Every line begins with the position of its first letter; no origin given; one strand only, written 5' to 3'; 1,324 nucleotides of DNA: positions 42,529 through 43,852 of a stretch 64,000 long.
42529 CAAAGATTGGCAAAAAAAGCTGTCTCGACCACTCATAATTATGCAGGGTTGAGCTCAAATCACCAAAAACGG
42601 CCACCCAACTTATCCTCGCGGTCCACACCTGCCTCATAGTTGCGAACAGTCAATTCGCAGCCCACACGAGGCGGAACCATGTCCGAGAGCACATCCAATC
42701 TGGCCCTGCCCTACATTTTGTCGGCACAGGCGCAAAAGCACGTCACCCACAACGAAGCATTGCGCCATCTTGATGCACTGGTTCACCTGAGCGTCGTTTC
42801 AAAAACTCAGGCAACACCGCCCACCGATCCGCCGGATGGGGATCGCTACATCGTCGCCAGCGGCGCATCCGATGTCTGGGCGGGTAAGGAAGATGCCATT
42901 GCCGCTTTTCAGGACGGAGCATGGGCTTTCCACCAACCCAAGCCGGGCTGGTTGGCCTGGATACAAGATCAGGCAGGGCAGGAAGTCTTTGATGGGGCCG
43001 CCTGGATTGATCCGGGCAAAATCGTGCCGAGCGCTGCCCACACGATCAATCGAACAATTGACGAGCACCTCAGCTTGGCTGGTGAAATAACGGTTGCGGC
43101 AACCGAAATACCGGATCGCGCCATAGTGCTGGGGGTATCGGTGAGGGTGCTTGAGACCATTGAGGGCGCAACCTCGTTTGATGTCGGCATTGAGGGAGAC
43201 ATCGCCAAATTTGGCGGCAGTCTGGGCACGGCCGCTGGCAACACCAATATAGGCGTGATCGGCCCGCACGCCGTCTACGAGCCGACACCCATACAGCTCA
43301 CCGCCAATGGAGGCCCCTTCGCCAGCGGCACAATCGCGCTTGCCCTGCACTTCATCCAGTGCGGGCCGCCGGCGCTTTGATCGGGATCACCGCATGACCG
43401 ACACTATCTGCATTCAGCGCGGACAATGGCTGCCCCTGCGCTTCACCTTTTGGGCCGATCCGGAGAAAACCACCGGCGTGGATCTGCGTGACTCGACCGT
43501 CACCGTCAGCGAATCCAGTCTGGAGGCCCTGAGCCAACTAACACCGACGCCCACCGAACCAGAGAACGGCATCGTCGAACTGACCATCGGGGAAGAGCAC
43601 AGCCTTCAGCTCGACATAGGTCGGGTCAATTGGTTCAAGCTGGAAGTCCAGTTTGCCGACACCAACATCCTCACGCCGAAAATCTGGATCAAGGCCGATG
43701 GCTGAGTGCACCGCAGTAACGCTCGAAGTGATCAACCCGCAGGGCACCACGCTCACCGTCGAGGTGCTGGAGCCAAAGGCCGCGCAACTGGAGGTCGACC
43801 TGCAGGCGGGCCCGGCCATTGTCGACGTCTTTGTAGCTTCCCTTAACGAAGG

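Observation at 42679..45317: Orphan three-gene operon: DUF2793-like protein + 103-aa + 539-aa beta-rich proteins with no assignable function (candidate remote virion-fibre/GTA-accessory or new surface module)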

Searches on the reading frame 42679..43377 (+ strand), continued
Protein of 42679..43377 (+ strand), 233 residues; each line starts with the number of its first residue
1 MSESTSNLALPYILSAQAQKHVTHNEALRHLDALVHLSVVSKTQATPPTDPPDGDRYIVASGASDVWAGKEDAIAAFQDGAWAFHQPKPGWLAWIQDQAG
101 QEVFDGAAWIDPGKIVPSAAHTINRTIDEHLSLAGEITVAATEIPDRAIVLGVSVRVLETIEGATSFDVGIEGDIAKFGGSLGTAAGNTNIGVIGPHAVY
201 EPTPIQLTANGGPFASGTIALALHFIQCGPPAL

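Call 86: find_encoding_contigs(protein=P0255, flank=10000, max_places=1)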
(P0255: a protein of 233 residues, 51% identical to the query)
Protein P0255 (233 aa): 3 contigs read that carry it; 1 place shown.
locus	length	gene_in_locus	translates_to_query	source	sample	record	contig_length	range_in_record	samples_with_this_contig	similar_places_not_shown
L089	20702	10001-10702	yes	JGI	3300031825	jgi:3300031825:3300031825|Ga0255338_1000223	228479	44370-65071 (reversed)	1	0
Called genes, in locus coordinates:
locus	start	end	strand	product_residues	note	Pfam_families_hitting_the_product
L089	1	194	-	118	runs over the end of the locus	-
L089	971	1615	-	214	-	-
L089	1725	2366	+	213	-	PF09343:DUF2460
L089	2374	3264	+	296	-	PF09931:Phage_phiJL001_Gp84_N, PF09356:Phage_BR0599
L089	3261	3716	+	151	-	-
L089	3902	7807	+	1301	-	PF13547:GTA_TIM, PF13550:Phage-tail_3, PF23666:Rcc01698_C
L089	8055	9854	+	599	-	PF13687:DUF4153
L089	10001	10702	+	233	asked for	PF10983:DUF2793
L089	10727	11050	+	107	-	-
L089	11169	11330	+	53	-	-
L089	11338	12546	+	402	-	-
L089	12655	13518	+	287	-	PF05838:Glyco_hydro_108, PF09374:PG_binding_3 (weak)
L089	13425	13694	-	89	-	-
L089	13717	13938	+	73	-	-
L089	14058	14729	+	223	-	PF00072:Response_reg, PF00486:Trans_reg_C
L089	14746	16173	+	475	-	PF26769:HAMP_PhoQ, PF02518:HATPase_c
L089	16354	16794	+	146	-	-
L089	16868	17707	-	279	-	PF00582:Usp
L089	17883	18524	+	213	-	PF01914:MarC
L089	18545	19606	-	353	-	PF11927:HODM_asu-like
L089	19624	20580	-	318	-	PF22290:DmmA-like_N, PF00111:Fer2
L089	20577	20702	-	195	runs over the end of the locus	PF22290:DmmA-like_N, PF22289:DmmA-like_C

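Call 87: find_encoding_contigs(protein=P0193, flank=10000, max_places=2)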
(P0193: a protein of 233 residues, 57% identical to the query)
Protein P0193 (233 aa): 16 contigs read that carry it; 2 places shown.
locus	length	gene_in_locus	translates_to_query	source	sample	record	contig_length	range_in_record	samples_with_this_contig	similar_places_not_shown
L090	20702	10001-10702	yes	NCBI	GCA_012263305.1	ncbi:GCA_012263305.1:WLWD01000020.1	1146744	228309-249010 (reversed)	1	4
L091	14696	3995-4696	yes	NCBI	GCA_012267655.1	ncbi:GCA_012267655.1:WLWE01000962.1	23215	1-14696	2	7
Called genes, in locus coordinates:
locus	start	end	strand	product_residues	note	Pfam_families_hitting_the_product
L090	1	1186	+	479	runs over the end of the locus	PF20042:DUF6444, PF03050:DDE_Tnp_IS66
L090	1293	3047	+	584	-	PF03600:CitMHS, PF02080:TrkA_C (weak), PF00939:Na_sulph_symp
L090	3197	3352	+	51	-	-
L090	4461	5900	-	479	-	PF20042:DUF6444, PF03050:DDE_Tnp_IS66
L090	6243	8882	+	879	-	PF01590:GAF, PF13426:PAS_9 (faint), PF00989:PAS (faint), PF08448:PAS_4 (faint), PF12860:PAS_7, PF00990:GGDEF, PF00563:EAL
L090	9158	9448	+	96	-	-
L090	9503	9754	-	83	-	-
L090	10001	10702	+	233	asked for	PF10983:DUF2793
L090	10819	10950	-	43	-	-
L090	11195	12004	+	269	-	PF00459:Inositol_P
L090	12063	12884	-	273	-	PF05721:PhyH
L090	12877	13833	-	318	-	PF00294:PfkB, PF08543:Phos_pyr_kin, PF25270:Khk (weak)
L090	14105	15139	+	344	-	PF03480:DctP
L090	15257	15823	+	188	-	PF04290:DctQ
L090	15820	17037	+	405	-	PF06808:DctM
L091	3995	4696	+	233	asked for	PF10983:DUF2793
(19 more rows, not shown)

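Call 108: search_protein_families(library=padloc, proteins=[window:42679-43377:+], max_evalue=0.01)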
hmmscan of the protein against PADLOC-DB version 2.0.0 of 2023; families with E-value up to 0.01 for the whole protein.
window:42679-43377:+ (233 aa): 0 families

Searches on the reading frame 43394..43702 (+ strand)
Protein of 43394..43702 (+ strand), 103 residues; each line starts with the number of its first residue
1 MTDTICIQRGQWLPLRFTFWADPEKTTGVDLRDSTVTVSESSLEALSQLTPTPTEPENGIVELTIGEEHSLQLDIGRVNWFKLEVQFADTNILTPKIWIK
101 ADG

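Call 3: search_protein_families(library=pfam, proteins=[window:43394-43702:+], max_evalue=1)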
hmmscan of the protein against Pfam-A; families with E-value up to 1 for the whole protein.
window:43394-43702:+ (103 aa): 0 families

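Call 4: search_protein_families(library=phrogs, proteins=[window:43394-43702:+], max_evalue=1)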
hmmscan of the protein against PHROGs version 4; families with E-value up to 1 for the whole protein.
window:43394-43702:+ (103 aa): 1 family
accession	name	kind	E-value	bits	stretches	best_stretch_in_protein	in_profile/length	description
phrog_1084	-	unknown function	0.0082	17.2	1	15-80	18-89/123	unknown function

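Call 5: search_protein_families(library=ncbifam, proteins=[window:43394-43702:+], max_evalue=1)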
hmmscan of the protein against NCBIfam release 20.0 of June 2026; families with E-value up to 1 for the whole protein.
window:43394-43702:+ (103 aa): 0 families

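Call 10: find_homologous_proteins(query=window:43394-43702:+)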
Query window:43394-43702:+ (103 aa): 13 proteins with E <= 0.001 among 14 candidates.
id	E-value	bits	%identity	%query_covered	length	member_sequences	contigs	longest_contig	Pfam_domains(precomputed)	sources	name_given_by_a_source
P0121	1.3e-54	201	91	100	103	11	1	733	-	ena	-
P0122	2.1e-45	171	81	97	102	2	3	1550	-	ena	-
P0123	8.2e-43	163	74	97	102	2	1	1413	-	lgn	-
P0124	9.6e-43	162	75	97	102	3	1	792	-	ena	-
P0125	4.3e-42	160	76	97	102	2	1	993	-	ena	-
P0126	5.4e-42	160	75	97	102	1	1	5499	-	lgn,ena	-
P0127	5.6e-42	160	74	97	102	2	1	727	-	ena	-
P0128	2.4e-41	158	75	97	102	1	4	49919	-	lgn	-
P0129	4.3e-38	147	69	97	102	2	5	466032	-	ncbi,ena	ncbi:MAG: hypothetical protein ABJH63_04185 [Rhizobiaceae bacterium]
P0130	5.0e-38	147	68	97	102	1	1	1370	-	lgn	-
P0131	1.5e-35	139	65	97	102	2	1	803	-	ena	-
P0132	5.6e-29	118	57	98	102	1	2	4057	-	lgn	-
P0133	8.6e-29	118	56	98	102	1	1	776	-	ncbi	-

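Call 13: find_encoding_contigs(protein=P0129, flank=10000, max_places=3)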
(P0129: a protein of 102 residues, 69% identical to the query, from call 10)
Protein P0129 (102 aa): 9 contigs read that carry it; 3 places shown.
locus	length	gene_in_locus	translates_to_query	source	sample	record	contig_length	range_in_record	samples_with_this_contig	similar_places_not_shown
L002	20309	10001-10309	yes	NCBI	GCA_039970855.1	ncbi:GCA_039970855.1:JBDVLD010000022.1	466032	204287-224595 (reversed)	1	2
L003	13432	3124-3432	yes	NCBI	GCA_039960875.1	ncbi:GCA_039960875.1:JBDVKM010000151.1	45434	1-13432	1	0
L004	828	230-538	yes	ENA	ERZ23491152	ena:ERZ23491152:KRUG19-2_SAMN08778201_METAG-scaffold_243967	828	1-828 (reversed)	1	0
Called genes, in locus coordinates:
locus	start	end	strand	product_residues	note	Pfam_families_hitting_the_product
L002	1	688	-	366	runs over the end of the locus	PF01266:DAO, PF13450:NAD_binding_8 (weak)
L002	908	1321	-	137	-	PF05443:ROS_MUCR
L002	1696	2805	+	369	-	PF01408:GFO_IDH_MocA, PF02894:GFO_IDH_MocA_C, PF22725:GFO_IDH_MocA_C3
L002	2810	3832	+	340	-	PF01408:GFO_IDH_MocA, PF22725:GFO_IDH_MocA_C3, PF02894:GFO_IDH_MocA_C (weak)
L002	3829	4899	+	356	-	PF01408:GFO_IDH_MocA, PF22725:GFO_IDH_MocA_C3, PF02894:GFO_IDH_MocA_C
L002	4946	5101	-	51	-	-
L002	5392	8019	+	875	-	PF01590:GAF, PF13185:GAF_2 (faint), PF00989:PAS (faint), PF08448:PAS_4 (faint), PF13426:PAS_9 (faint), PF12860:PAS_7, PF00990:GGDEF, PF00563:EAL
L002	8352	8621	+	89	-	-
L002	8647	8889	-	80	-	-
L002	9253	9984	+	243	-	PF10983:DUF2793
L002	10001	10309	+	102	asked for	-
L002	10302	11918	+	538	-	-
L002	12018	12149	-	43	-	-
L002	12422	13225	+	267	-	PF00459:Inositol_P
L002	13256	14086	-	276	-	PF05721:PhyH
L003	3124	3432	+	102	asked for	-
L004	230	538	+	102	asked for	-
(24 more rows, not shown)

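Call 29: search_dna_similar(query=window:43394-43702:+, collection=phages, mode=protein, max_evalue=1, max_rows=15)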
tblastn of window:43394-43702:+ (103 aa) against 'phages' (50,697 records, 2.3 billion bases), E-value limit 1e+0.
No match.

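Call 47: search_solved_structures(query=A3, max_evalue=10, show_alignments=2)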
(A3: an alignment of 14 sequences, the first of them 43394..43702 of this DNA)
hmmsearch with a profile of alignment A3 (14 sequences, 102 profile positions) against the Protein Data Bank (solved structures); distinct sequences matched with E-value up to 10: 0.

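Call 54: search_protein_representatives(alignment_id=A3)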
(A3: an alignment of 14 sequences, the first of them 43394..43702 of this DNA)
Query: 14 sequences, 102 profile positions. Proteins with E-value up to 0.001 (for the whole library): 50; up to 1e-10: 6; up to 1e-30: 1. The best 50 are listed.
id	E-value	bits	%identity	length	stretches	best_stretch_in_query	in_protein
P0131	9.8e-50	183.3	-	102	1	1-102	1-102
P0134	2.8e-26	107.9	-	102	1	1-102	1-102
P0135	5.0e-23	97.5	-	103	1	2-100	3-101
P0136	1.4e-21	92.9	-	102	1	2-99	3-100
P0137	4.0e-21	91.4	-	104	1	2-99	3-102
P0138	1.9e-14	69.9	-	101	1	24-98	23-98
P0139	3.6e-09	53.0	-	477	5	17-74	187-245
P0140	2.5e-08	50.3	-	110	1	6-100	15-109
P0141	2.7e-08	50.2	-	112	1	13-99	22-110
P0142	3.4e-08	49.9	-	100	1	2-99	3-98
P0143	5.8e-08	49.1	-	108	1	2-99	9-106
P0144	7.7e-08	48.7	-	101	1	1-100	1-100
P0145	1.5e-07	47.8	-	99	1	19-99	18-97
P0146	1.5e-07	47.8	-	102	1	8-99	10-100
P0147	2.1e-07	47.3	-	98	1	4-100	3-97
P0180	8.5e-04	35.7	-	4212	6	7-79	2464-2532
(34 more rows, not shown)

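Call 55: find_encoding_contigs(protein=P0140, flank=8000, max_places=3)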
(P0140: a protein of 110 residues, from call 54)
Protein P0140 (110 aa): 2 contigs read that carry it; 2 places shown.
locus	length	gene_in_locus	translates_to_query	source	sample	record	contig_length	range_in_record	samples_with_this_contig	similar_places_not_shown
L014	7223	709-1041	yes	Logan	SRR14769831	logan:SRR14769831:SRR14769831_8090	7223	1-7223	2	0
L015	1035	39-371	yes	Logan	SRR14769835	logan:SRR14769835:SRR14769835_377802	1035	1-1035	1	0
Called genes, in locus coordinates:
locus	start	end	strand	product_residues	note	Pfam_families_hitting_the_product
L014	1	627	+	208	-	?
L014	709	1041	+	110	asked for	-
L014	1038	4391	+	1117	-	PF13385:Laminin_G_3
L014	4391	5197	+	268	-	PF14301:DUF4376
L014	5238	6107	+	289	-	PF11860:Muramidase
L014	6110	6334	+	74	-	-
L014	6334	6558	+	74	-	-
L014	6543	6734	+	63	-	-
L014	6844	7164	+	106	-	PF07439:DUF1515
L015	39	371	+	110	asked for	-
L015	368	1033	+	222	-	?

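Call 57: search_protein_families(library=pfam, proteins=[L014:1-624:+, L014:1038-4388:+, L014:709-1038:+], max_evalue=0.1)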
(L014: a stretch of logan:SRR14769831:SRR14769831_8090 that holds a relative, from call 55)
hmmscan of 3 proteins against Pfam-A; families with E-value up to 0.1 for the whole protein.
L014:1-624:+ (208 aa): 2 families
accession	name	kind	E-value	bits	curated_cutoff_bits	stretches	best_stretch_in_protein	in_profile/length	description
PF10983.13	DUF2793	-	3.3e-12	46.6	27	1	2-72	16-86/87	Protein of unknown function (DUF2793)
PF04166.17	PdxA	-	0.025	14.4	27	0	45-119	51-127/286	Pyridoxal phosphate biosynthetic protein PdxA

L014:1038-4388:+ (1117 aa): 5 families
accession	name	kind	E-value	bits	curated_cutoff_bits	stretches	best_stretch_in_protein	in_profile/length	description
PF13385.13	Laminin_G_3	-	1.4e-15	58.2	27.6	1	744-897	2-150/151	Concanavalin A-like lectin/glucanases superfamily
PF02839.19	CBM_5_12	-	0.00045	20.6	26.2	1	26-62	1-38/44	Carbohydrate-binding module family 5/12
PF04862.18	DUF642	-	0.0018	18.5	27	1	620-697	62-142/157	Protein of unknown function (DUF642)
PF02210.31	Laminin_G_2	-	0.0059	17.5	22.9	1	795-870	23-99/126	Laminin G domain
PF02018.23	CBM_4_9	-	0.077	13.8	25.9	0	581-658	2-87/136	Carbohydrate binding domain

L014:709-1038:+ (110 aa): 0 families

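Call 58: find_encoding_contigs(protein=P0135, flank=8000, max_places=3)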
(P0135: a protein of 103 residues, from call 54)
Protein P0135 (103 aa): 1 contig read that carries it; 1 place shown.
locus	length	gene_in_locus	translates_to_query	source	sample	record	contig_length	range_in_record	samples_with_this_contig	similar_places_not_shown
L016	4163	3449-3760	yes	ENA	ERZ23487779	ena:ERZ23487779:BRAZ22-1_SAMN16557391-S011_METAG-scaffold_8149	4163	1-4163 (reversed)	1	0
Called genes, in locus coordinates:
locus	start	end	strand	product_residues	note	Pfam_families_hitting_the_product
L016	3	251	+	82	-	?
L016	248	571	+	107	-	-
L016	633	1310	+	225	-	-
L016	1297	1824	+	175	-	-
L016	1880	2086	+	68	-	-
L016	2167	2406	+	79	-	-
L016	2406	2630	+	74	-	-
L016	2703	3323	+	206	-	PF23978:DUF7303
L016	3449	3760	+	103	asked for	-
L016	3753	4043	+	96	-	-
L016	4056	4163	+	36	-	?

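Call 59: find_encoding_contigs(protein=P0141, flank=8000, max_places=3)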
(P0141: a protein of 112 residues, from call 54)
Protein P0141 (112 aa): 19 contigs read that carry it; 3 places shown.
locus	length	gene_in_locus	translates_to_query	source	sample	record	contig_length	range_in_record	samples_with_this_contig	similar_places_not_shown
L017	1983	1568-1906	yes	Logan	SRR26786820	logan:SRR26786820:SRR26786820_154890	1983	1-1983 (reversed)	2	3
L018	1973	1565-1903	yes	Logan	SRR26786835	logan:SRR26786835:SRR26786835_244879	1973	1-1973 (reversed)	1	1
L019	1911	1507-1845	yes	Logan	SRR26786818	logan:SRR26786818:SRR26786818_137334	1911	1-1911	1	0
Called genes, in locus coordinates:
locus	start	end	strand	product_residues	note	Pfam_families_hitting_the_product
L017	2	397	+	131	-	?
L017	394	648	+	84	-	-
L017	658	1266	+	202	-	-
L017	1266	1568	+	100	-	PF20137:BubE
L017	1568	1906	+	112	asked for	-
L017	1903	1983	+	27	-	?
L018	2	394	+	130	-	?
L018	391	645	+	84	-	-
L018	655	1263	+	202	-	-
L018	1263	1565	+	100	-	PF20137:BubE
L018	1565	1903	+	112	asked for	-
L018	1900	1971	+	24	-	?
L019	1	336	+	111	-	?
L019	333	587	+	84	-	-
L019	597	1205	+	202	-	-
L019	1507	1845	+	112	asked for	-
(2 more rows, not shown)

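Call 79: predict_structure(alignment_id=A4)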
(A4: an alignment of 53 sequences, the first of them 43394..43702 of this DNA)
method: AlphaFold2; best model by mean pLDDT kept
length: 103 residues; sequences in the alignment: 53
mean_pLDDT: 94.7   pTM: 0.82
mean pLDDT of the five models: 94.7, 92.7, 92.3, 92.2, 92.0
residues with pLDDT >= 90: 98; 70-90: 3; 50-70: 1; < 50: 1
segments of 3 or more residues with pLDDT < 50: none
pLDDT, mean of each block of 10 residues (from residue 1): 85 96 93 96 96 96 97 96 95 95 93
secondary structure, 60 per line:
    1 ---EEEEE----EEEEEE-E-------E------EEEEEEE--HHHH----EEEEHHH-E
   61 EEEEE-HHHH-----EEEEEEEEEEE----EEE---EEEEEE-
elements in order: E4-8 E13-18 E35-41 H44-47 E52-55 E60-65 H67-70 E76-86 E91-93 E97-102

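Call 81: fold_search(model_id=the predicted structure, library=pdb)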
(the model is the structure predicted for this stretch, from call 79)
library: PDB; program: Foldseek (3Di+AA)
matches with E <= 10: 1904; with E <= 0.001: 4
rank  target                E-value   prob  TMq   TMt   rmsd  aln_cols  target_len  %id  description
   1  8hqz_Q                1.3e-04  1.00  0.58  0.45   6.0       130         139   11  Baseplate of DT57C bacteriophage in the full state (released 2023-12-13)
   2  8hqz_T                1.4e-04  1.00  0.62  0.49   5.3       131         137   12  Baseplate of DT57C bacteriophage in the full state (released 2023-12-13)
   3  7qg9_L                1.8e-04  1.00  0.62  0.48   5.7       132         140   11  Tail tip of siphophage T5 : common core proteins (released 2022-12-21)
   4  9mt4_G                5.3e-04  1.00  0.66  0.47   3.7       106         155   10  Connector structure of phage JohannRWettstein (Bas63) (released 2025-11-19)
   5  9mt4_H                1.4e-03  1.00  0.65  0.54   3.7       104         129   10  Connector structure of phage JohannRWettstein (Bas63) (released 2025-11-19)
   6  7f5h_C                1.8e-03  1.00  0.58  0.53   4.5       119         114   12  The crystal structure of RBD-Nanobody complex, DL28 (SC4) (released 2022-06-29)
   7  9c39_J                2.0e-03  1.00  0.66  0.51   3.3       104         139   13  Bacteriophage Sf14 neck C6 reconstruction (released 2025-02-05)
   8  2j88_H                3.0e-03  1.00  0.57  0.39   5.6       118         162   14  Hyaluronidase in complex with a monoclonal IgG Fab fragment (released 2007-04-03)
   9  4ety_B                5.6e-03  1.00  0.57  0.61   3.9       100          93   14  Crystal structure of a strand-swapped dimer of Mouse Leukocyte-associated immunoglobulin-like receptor 1 (NYSGRC-00604 (released 2012-06-06)
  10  9c39_I                8.5e-03  1.00  0.67  0.47   3.5       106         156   13  Bacteriophage Sf14 neck C6 reconstruction (released 2025-02-05)
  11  7aqg_B                9.0e-03  1.00  0.59  0.54   4.2       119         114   10  Crystal Structure of Small Molecule Inhibitor TM5484 Bound to Stabilized Active Plasminogen Activator Inhibitor-1 (PAI (released 2021-02-24)
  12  7m30_G                9.0e-03  0.99  0.50  0.48   4.4       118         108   10  Cryo-EM structure of the HCMV pentamer bound by antibodies 1-103, 1-32 and 2-25 (released 2021-08-11)
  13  4pbv_C                9.6e-03  1.00  0.50  0.30   4.5       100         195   12  Crystal structure of chicken receptor protein tyrosine phosphatase sigma in complex with TrkC (released 2014-11-12)
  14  2yd8                  1.0e-02  1.00  0.54  0.31   4.2       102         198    8  Crystal structure of the N-terminal Ig1-2 module of Human Receptor Protein Tyrosine Phosphatase LAR in complex with sucr (released 2011-04-13)
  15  9nph_A                1.0e-02  0.99  0.54  0.29   4.3       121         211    9  X-ray crystal structure of recombinant Can f 1 in complex with human IgE mAb 1J11 Fab (released 2025-08-27)
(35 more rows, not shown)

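Call 108: search_protein_families(library=padloc, proteins=[window:43394-43702:+], max_evalue=0.01)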
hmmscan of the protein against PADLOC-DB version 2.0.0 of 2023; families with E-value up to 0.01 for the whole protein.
window:43394-43702:+ (103 aa): 0 families
